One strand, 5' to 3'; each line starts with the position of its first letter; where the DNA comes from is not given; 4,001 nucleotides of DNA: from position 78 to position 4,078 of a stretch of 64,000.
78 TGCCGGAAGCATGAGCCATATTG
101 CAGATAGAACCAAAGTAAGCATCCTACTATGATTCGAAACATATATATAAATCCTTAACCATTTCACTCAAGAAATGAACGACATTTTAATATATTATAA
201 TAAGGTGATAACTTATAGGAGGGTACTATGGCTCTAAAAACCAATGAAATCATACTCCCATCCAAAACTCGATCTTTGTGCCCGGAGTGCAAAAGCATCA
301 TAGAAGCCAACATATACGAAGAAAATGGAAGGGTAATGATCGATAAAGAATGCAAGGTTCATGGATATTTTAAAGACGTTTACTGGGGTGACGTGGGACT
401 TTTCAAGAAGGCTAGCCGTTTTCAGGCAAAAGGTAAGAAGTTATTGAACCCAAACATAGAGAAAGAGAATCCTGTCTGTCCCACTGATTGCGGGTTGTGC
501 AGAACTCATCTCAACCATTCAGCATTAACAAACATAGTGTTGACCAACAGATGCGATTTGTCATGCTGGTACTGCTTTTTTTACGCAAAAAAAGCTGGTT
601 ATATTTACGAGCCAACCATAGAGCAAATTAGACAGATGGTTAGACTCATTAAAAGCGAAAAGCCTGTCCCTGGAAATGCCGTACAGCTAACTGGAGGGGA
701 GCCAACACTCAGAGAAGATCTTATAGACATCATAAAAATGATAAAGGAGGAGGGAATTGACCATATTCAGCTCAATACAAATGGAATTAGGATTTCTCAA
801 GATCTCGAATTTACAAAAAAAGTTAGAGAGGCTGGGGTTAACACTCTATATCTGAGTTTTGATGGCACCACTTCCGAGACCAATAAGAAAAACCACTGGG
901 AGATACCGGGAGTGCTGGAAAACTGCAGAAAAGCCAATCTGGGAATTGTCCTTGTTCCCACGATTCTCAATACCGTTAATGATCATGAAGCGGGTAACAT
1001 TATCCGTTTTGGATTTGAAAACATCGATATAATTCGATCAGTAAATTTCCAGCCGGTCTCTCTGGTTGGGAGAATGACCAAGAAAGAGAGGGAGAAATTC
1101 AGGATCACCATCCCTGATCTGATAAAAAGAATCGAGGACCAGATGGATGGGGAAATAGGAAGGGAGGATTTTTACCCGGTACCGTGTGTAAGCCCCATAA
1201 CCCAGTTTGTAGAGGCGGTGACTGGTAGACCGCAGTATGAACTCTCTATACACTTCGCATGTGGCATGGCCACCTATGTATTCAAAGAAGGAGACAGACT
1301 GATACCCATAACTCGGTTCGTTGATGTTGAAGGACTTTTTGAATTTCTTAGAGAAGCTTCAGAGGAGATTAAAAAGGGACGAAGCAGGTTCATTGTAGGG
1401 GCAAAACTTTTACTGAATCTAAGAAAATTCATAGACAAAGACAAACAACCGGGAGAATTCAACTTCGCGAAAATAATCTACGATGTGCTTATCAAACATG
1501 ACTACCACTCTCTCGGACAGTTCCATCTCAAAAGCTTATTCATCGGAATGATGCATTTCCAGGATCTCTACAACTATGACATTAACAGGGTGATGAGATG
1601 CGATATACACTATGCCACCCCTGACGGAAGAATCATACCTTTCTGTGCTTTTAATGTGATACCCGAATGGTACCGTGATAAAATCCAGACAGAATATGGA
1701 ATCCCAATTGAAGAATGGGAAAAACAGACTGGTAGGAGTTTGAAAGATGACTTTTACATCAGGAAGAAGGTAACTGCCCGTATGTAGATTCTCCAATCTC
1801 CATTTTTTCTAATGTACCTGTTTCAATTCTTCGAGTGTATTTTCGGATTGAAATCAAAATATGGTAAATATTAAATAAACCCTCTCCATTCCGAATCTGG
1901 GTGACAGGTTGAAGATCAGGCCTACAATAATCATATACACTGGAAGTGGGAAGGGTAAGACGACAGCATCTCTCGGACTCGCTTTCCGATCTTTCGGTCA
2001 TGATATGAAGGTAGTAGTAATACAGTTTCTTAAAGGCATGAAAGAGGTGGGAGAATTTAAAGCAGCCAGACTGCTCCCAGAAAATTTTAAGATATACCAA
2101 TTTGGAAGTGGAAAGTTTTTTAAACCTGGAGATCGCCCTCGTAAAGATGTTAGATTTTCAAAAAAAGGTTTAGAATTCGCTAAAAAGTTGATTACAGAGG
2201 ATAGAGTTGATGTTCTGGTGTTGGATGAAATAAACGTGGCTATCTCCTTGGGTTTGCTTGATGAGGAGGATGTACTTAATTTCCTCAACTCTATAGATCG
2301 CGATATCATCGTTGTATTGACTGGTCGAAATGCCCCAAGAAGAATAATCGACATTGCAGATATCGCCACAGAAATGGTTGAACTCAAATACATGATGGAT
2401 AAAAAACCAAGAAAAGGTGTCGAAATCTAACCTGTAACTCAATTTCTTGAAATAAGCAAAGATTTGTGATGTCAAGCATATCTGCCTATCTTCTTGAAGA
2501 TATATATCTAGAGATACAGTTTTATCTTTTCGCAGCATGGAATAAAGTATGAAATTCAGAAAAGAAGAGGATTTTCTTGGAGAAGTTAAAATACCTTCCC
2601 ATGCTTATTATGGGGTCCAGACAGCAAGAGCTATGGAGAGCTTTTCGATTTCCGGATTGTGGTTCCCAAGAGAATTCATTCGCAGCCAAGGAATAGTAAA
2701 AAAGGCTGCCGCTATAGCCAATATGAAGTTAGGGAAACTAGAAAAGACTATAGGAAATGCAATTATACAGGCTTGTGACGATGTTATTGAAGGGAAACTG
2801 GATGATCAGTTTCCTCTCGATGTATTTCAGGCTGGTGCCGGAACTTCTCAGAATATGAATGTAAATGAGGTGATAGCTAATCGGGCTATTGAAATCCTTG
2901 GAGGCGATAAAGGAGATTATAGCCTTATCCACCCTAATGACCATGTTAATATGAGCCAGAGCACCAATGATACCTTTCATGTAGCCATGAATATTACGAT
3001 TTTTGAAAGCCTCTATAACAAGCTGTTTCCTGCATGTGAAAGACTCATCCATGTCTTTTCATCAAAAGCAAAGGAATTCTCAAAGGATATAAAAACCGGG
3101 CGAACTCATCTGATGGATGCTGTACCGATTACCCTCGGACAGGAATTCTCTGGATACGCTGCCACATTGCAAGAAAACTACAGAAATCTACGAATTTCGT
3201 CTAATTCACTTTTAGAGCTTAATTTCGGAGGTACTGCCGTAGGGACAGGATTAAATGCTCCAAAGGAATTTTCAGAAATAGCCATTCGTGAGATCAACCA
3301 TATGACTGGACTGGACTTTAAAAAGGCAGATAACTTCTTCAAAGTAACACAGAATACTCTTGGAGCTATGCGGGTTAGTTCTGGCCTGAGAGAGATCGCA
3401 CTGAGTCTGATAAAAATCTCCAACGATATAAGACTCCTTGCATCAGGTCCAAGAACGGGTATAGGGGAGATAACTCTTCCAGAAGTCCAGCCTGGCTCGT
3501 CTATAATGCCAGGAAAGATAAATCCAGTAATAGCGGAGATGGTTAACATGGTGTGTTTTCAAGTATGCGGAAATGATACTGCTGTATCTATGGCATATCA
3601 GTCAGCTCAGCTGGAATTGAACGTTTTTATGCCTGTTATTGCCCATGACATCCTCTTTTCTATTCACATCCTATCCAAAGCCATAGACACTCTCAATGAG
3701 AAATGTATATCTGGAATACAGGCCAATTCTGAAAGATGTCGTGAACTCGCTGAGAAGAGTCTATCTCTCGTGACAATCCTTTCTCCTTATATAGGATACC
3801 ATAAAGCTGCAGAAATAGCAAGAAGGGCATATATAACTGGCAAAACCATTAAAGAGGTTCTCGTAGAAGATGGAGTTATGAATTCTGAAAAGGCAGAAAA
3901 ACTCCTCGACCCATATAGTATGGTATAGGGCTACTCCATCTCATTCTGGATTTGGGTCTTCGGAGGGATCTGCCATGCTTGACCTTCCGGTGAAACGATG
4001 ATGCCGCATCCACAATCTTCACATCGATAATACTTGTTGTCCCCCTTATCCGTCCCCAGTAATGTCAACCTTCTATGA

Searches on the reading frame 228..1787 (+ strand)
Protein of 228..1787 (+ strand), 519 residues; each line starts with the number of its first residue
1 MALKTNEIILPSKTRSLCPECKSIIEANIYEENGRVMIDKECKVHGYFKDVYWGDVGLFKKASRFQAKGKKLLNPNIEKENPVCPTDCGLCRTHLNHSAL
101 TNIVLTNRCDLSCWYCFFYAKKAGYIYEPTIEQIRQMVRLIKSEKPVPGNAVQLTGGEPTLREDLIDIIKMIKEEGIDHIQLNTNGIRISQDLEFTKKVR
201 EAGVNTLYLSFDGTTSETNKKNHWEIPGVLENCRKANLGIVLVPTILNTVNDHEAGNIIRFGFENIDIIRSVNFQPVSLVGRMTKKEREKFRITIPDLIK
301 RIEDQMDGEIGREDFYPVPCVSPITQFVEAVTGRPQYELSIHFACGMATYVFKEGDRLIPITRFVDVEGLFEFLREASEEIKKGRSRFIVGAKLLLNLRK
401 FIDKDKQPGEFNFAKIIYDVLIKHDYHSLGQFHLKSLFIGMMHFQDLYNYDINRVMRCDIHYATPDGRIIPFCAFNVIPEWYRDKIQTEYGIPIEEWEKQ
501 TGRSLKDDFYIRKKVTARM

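Call 61: search_protein_families(library=pfam, proteins=[window:228-1787:+], max_evalue=0.00001)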
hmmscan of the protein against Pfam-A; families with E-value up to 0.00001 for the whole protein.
window:228-1787:+ (519 aa): 2 families
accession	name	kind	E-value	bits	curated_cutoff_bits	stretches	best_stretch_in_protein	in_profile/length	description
PF04055.27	Radical_SAM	-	2.5e-27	96.5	29.5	1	103-261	1-165/166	Radical SAM superfamily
PF23545.1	Zn_ribbon_HMPTM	-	2.5e-18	65.8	27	1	11-53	2-44/45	HMPTM N-terminal zinc ribbon domain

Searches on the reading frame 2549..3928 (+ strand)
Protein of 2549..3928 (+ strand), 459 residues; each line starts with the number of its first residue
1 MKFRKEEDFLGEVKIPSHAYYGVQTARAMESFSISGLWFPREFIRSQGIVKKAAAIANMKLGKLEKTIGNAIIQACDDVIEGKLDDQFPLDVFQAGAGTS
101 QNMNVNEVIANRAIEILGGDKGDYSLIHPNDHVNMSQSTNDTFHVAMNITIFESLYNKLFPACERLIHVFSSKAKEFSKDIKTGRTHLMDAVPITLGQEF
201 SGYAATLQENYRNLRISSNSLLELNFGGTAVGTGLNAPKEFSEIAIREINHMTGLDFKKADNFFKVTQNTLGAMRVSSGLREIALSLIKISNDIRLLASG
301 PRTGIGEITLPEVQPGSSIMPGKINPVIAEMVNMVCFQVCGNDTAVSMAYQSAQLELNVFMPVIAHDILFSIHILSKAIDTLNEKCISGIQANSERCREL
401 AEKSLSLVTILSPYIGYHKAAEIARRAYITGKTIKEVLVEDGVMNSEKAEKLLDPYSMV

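Call 61: search_protein_families(library=pfam, proteins=[window:2549-3928:+], max_evalue=0.00001)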
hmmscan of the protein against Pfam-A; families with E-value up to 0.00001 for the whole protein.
window:2549-3928:+ (459 aa): 2 families
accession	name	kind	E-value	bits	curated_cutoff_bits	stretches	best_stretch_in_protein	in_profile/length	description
PF00206.25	Lyase_1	-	1.6e-93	314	27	1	11-341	1-312/312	Lyase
PF10415.14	FumaraseC_C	-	4.6e-19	69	32.5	1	407-459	1-53/54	Fumarase C C-terminus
